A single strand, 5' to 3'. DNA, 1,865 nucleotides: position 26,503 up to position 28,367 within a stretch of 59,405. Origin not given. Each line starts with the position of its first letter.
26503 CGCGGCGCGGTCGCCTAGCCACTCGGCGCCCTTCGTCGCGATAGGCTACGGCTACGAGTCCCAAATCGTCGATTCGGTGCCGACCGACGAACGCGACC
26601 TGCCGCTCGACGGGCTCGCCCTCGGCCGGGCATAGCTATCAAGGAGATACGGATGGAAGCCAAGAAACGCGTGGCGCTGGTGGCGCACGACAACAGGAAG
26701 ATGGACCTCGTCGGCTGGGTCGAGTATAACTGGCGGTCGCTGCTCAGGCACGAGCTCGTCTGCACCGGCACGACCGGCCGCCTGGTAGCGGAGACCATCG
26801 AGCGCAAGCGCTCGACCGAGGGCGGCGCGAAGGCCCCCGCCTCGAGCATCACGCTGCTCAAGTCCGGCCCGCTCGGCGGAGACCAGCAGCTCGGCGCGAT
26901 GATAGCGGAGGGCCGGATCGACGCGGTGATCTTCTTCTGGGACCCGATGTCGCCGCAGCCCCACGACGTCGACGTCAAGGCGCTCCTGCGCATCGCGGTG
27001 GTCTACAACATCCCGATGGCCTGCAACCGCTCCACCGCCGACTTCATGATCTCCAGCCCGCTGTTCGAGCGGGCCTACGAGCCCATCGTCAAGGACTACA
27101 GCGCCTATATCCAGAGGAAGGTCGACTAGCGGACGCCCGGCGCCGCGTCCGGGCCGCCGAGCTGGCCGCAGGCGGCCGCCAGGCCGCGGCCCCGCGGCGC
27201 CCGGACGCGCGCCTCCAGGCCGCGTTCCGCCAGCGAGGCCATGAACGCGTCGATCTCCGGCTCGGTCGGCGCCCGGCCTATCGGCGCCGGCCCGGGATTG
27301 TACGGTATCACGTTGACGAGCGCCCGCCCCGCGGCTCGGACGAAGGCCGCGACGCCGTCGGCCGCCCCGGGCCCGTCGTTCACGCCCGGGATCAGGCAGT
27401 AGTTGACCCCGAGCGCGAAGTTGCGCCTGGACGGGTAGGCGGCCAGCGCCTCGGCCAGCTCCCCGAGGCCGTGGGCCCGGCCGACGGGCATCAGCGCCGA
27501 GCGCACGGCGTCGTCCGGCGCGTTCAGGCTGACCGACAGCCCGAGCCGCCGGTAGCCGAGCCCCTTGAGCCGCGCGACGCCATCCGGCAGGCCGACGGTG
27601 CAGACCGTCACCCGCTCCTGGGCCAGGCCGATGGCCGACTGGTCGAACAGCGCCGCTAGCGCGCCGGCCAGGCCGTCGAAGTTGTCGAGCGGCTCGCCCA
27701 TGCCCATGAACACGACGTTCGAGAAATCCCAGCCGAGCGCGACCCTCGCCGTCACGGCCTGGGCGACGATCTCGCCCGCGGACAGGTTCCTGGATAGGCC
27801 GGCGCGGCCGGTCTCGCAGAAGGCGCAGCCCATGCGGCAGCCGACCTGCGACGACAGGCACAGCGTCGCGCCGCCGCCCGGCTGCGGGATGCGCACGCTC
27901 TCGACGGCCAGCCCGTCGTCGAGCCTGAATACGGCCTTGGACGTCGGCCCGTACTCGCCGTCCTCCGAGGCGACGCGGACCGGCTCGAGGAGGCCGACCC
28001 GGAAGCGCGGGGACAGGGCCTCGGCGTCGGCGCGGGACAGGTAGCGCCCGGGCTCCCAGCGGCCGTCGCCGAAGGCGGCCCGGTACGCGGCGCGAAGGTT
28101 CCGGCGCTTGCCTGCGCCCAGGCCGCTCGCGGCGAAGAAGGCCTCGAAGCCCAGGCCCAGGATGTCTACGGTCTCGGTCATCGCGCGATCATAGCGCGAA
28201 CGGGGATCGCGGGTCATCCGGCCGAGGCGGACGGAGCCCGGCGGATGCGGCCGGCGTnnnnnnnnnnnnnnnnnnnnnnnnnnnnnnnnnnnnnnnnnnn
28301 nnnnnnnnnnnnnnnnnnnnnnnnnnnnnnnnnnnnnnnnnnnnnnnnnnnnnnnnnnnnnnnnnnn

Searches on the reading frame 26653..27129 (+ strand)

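Call 3: search_protein_families(library=pfam, proteins=[window:26653-27129:+], max_evalue=1)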
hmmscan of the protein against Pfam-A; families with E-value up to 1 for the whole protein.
window:26653-27129:+ (158 aa): 1 family
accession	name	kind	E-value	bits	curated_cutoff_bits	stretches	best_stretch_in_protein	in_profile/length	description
PF02142.27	MGS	-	6.9e-14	52.2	24.1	1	32-123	13-93/94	MGS-like domain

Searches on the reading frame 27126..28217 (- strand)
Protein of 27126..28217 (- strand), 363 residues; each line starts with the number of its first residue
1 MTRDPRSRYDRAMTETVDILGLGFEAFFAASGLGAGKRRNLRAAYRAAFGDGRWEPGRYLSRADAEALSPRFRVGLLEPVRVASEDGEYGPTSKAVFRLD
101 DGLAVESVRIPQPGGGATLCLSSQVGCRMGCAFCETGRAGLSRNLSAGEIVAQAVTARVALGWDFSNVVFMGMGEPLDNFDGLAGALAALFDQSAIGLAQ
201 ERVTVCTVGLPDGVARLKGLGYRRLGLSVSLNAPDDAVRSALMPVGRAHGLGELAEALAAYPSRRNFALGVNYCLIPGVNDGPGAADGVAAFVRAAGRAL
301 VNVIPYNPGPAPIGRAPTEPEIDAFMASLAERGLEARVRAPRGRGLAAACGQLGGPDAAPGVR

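Call 3: search_protein_families(library=pfam, proteins=[window:27126-28217:-], max_evalue=1)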
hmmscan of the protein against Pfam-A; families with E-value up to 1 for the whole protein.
window:27126-28217:- (363 aa): 1 family
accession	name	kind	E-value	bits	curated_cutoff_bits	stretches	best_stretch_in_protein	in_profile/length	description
PF04055.27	Radical_SAM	-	7.9e-13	49.4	29.5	1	123-281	3-156/166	Radical SAM superfamily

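Call 4: search_protein_families(library=ncbifam, proteins=[window:27126-28217:-], max_evalue=1)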
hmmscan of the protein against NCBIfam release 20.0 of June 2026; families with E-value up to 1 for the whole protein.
window:27126-28217:- (363 aa): 10 families
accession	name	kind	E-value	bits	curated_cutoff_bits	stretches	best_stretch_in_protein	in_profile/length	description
TIGR00048.1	rRNA_mod_RlmN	equivalog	2.5e-63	214.2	290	1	82-353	71-342/355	dual-specificity RNA methyltransferase RlmN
NF011031.0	PRK14461.1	equivalog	1e-60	205.7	601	1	66-357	59-365/372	ribosomal RNA large subunit methyltransferase N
NF008396.0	PRK11194.1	equivalog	2.4e-47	161.6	633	1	90-355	85-355/379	dual-specificity RNA methyltransferase RlmN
NF011034.0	PRK14464.1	equivalog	8e-46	156.4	422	1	70-353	53-326/348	RNA methyltransferase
NF000424.4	CfrAB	exception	9.6e-46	156.7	530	1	92-353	72-336/338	Cfr family 23S rRNA (adenine(2503)-C(8))-methyltransferase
NF011024.0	PRK14453.1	equivalog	1.5e-45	155.9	468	1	92-355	76-342/348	23S rRNA (adenine(2503)-C(8))-methyltransferase Cfr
TIGR04432.1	rSAM_Cfr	equivalog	3.1e-45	154.9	550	1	92-353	74-338/341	Cfr family 23S rRNA (adenine(2503)-C(8))-methyltransferase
NF011040.0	PRK14470.1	equivalog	2.6e-43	148.8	441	1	60-354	48-332/338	ribosomal RNA large subunit methyltransferase N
TIGR04038.1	tatD_link_rSAM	subfamily_domain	0.0011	18.8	129.7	1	125-238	16-129/192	TatD family nuclease-associated radical SAM protein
TIGR04100.1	rSAM_pair_X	hypoth_equivalog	0.038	13.5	262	1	146-238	46-133/197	TIGR04100 family radical SAM protein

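Call 72: search_protein_families(library=padloc, proteins=[window:27126-28217:-], max_evalue=0.01)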
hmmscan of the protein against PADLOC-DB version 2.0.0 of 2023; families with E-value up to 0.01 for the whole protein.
window:27126-28217:- (363 aa): 0 families
